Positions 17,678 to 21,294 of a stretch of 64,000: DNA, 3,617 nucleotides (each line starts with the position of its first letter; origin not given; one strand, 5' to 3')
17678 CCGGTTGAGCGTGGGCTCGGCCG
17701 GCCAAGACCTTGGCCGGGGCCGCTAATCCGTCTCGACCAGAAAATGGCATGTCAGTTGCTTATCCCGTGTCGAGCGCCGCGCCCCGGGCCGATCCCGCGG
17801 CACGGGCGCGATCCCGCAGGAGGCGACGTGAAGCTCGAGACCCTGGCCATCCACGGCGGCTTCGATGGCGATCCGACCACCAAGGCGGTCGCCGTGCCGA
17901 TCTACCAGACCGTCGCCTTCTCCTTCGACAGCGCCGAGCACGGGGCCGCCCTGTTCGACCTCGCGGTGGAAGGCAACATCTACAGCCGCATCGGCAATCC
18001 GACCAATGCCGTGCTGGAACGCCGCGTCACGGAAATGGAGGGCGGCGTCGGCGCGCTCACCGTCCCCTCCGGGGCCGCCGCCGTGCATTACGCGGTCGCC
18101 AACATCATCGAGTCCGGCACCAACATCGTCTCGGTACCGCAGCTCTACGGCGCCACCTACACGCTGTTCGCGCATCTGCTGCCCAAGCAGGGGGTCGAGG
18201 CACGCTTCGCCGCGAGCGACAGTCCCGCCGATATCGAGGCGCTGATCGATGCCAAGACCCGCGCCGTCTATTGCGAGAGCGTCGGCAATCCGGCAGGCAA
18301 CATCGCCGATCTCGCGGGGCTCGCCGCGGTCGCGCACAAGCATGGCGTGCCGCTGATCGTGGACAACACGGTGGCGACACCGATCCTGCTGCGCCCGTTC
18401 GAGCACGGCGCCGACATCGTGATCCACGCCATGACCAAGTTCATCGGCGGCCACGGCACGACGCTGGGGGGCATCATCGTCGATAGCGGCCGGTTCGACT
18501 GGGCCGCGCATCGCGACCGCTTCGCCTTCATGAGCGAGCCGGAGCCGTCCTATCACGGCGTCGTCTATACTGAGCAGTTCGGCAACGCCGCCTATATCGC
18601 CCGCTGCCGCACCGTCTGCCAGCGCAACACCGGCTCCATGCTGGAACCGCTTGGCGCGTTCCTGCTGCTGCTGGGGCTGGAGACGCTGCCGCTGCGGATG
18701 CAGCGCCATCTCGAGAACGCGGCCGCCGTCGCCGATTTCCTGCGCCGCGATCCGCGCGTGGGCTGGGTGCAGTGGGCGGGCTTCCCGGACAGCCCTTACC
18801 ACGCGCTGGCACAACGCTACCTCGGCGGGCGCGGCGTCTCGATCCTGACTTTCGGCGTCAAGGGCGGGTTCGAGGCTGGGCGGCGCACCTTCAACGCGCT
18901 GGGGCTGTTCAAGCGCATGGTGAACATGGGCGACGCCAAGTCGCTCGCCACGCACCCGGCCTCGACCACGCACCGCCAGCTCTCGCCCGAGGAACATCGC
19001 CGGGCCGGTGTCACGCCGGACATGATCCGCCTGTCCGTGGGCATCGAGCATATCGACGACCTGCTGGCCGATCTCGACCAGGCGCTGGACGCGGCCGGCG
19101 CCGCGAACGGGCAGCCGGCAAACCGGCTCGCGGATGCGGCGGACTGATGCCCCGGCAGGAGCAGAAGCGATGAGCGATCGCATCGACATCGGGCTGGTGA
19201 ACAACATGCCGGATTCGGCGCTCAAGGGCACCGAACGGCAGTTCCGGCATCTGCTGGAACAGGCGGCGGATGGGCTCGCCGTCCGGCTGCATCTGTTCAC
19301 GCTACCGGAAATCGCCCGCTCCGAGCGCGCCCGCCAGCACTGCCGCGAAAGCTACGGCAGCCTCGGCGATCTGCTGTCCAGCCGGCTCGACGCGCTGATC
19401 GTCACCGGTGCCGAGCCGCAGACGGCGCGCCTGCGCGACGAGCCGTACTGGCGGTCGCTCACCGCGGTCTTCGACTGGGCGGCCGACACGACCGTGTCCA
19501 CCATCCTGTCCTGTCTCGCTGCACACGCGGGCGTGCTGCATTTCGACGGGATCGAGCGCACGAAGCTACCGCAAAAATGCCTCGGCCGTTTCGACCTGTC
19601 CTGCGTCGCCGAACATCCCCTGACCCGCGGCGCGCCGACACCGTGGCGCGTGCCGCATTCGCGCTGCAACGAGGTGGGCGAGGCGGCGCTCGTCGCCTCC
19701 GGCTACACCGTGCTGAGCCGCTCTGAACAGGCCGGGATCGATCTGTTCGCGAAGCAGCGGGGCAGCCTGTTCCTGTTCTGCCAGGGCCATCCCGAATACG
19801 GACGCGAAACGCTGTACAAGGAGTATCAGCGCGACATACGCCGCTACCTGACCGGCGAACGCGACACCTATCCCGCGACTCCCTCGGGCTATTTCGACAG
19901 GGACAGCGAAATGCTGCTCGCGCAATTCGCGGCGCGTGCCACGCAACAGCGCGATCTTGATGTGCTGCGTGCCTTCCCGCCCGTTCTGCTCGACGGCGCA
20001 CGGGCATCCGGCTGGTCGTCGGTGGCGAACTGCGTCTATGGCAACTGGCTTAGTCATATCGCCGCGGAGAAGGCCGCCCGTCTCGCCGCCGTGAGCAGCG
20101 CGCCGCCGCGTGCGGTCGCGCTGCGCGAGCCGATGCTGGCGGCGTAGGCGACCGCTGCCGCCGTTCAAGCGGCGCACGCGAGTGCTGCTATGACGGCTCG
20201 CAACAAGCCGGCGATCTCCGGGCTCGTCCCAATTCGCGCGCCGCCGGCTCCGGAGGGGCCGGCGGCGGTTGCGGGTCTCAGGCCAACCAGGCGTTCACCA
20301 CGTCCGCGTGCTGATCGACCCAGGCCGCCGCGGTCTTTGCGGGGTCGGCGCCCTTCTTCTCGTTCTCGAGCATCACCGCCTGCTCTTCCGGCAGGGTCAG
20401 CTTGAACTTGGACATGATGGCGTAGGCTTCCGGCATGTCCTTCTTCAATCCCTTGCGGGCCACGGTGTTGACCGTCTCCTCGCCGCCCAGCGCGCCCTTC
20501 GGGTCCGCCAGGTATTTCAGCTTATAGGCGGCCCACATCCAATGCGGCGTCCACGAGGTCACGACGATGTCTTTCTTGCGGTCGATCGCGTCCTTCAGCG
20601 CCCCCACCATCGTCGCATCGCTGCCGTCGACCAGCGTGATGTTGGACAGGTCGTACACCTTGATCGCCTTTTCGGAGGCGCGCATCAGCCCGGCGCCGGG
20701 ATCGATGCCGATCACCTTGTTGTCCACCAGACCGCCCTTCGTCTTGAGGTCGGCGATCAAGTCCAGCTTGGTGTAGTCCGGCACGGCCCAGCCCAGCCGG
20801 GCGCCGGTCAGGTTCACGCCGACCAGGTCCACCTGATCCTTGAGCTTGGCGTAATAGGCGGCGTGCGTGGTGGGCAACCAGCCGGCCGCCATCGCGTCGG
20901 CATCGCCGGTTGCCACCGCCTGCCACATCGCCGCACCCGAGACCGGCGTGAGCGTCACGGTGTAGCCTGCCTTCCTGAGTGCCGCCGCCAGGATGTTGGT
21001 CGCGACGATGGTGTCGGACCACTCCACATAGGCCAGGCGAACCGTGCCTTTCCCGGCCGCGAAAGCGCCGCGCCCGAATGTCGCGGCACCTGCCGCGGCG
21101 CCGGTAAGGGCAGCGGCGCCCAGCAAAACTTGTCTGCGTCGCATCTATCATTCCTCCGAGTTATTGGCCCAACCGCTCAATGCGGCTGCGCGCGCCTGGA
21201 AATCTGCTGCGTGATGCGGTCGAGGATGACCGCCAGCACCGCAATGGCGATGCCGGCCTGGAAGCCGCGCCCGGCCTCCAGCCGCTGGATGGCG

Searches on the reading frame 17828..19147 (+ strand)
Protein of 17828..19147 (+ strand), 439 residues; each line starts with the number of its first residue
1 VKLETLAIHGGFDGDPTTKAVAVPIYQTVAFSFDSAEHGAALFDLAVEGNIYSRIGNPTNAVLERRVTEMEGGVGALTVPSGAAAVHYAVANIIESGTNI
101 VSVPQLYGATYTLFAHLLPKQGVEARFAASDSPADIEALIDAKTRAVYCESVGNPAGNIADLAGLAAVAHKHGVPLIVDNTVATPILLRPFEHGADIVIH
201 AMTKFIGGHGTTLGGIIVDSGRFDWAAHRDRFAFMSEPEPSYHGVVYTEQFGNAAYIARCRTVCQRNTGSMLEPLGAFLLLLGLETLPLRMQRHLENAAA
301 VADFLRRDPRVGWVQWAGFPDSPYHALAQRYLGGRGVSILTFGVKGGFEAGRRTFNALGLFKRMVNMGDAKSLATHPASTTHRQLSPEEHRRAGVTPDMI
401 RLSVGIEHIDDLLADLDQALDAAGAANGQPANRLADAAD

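Call 30: search_protein_families(library=ncbifam, proteins=[window:17828-19147:+], max_evalue=0.00001)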
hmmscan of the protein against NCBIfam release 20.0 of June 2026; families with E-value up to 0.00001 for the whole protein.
window:17828-19147:+ (439 aa): 47 families (the best 25 are shown)
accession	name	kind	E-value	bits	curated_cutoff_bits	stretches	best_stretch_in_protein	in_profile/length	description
NF004757.0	PRK06084.1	equivalog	1.9e-204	679.3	790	1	1-423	1-423/425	bifunctional O-acetylhomoserine aminocarboxypropyltransferase/cysteine synthase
TIGR01326.1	OAH_OAS_sulfhy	subfamily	1.3e-177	590.7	495.1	1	2-420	1-417/418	O-acetylhomoserine aminocarboxypropyltransferase/cysteine synthase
NF006096.0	PRK08248.1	equivalog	1.1e-170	568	726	1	2-423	8-428/431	homocysteine synthase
NF004650.0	PRK05994.1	equivalog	1.5e-162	541.3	667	1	2-422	7-426/427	O-acetylhomoserine aminocarboxypropyltransferase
NF005872.0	PRK07812.1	equivalog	1.4e-159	531.2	703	1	2-425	16-437/439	bifunctional o-acetylhomoserine/o-acetylserine sulfhydrylase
NF006004.0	PRK08134.1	equivalog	7.1e-142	473.1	636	1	2-425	8-430/433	O-acetylhomoserine aminocarboxypropyltransferase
NF005215.0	PRK06702.1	equivalog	1.1e-120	403.5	709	1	5-420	9-422/432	bifunctional O-acetylhomoserine aminocarboxypropyltransferase/cysteine synthase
NF004125.0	PRK05613.1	equivalog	3.7e-120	401.3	765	1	3-422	14-436/437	O-acetylhomoserine/O-acetylserine sulfhydrylase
NF005695.0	PRK07503.1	equivalog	2.2e-104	349.3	666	2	4-220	11-227/403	methionine gamma-lyase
TIGR01328.1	met_gam_lyase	equivalog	3.8e-103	345.4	549.7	2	2-218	3-219/391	methionine gamma-lyase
TIGR01325.1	O_suc_HS_sulf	equivalog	2.6e-98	329.1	510.05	2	5-221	2-217/380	O-succinylhomoserine sulfhydrylase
NF004876.0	PRK06234.1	subfamily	9.7e-97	324.5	666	2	3-220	9-228/400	methionine gamma-lyase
NF006003.0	PRK08133.1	equivalog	2.4e-91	306.4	522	2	2-221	11-229/396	O-succinylhomoserine sulfhydrylase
NF005263.0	PRK06767.1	equivalog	1e-86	291.4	617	2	2-219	5-222/392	methionine gamma-lyase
NF005696.0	PRK07504.1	equivalog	1.2e-84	284.4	675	2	22-223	29-230/397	O-succinylhomoserine sulfhydrylase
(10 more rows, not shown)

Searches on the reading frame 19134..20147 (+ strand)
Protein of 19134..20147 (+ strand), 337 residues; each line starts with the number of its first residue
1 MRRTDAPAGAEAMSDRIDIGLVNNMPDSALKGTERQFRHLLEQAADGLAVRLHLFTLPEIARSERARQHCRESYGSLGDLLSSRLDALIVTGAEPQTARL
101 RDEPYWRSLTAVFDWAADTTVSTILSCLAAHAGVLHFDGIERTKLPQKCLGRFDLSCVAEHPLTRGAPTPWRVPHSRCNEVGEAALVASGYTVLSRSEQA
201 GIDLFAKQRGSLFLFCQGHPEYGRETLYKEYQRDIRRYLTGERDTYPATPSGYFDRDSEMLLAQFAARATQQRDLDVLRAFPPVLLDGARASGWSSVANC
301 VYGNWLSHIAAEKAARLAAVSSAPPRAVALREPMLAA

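Call 30: search_protein_families(library=ncbifam, proteins=[window:19134-20147:+], max_evalue=0.00001)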
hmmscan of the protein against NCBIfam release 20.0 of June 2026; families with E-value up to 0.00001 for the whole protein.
window:19134-20147:+ (337 aa): 3 families
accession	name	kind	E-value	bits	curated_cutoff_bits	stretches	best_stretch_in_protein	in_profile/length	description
NF003776.0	PRK05368.1-3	equivalog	1.1e-121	405.8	358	1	11-319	30-338/353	homoserine O-succinyltransferase MetA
NF047918.2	MetA_acetyl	exception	2.9e-39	135.2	460.5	1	17-260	36-271/302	homoserine O-acetyltransferase MetA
TIGR01001.2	MetA_succinyl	equivalog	2e-36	125.9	495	1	17-259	36-269/304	homoserine O-succinyltransferase MetA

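Call 81: find_homologous_proteins(query=window:19134-20147:+, max_evalue=1e-30)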
Query window:19134-20147:+ (337 aa): 3847 proteins with E <= 1e-30 among 8000 candidates; the best 120 are listed.
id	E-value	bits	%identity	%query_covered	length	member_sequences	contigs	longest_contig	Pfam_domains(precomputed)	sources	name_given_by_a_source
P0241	1.8e-216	735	100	96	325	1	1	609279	PF04204.23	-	-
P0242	2.3e-141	489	69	96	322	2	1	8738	PF04204.23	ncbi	-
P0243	7.7e-130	451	66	91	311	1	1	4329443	PF04204.23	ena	-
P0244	4.4e-121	422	64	90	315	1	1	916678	PF04204.23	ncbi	-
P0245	8.5e-118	411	64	94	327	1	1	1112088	PF04204.23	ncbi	-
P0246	7.7e-111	388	60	91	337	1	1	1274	PF04204.23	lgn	-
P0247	2.3e-103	364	55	92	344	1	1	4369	PF04204.23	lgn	-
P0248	3.4e-101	357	55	92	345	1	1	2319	PF04204.23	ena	-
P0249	3.5e-99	350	54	89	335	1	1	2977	PF04204.23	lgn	-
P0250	9.0e-99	349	52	91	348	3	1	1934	PF04204.23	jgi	jgi:homoserine O-succinyltransferase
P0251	2.6e-98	347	54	96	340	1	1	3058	PF04204.23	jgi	jgi:homoserine O-succinyltransferase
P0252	3.3e-98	347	55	91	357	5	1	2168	PF04204.23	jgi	-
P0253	3.4e-98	347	54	89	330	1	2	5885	PF04204.23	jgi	jgi:homoserine O-succinyltransferase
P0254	3.7e-98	347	50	93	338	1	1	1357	PF04204.23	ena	-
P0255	5.7e-98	346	55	90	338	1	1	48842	PF04204.23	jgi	jgi:homoserine O-succinyltransferase/O-acetyltransferase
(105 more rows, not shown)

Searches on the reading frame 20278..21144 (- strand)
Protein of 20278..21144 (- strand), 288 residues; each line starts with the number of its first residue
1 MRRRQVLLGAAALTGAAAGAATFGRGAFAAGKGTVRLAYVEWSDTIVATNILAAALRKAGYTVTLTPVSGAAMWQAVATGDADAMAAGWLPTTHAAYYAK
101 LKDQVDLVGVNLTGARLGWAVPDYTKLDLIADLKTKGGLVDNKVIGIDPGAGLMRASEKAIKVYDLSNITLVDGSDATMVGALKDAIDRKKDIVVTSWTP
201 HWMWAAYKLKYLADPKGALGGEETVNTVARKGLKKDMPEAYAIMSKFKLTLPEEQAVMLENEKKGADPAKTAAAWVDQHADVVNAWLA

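Call 30: search_protein_families(library=ncbifam, proteins=[window:20278-21144:-], max_evalue=0.00001)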
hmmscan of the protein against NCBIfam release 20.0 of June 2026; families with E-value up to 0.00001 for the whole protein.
window:20278-21144:- (288 aa): 2 families
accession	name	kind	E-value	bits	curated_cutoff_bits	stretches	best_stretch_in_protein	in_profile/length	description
TIGR03414.1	ABC_choline_bnd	subfamily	6.8e-41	140.5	379.05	1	34-288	10-273/291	choline ABC transporter substrate-binding protein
NF008334.0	PRK11119.1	equivalog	6.4e-18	64.9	215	1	21-205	18-216/331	glycine betaine/L-proline ABC transporter substrate-binding protein ProX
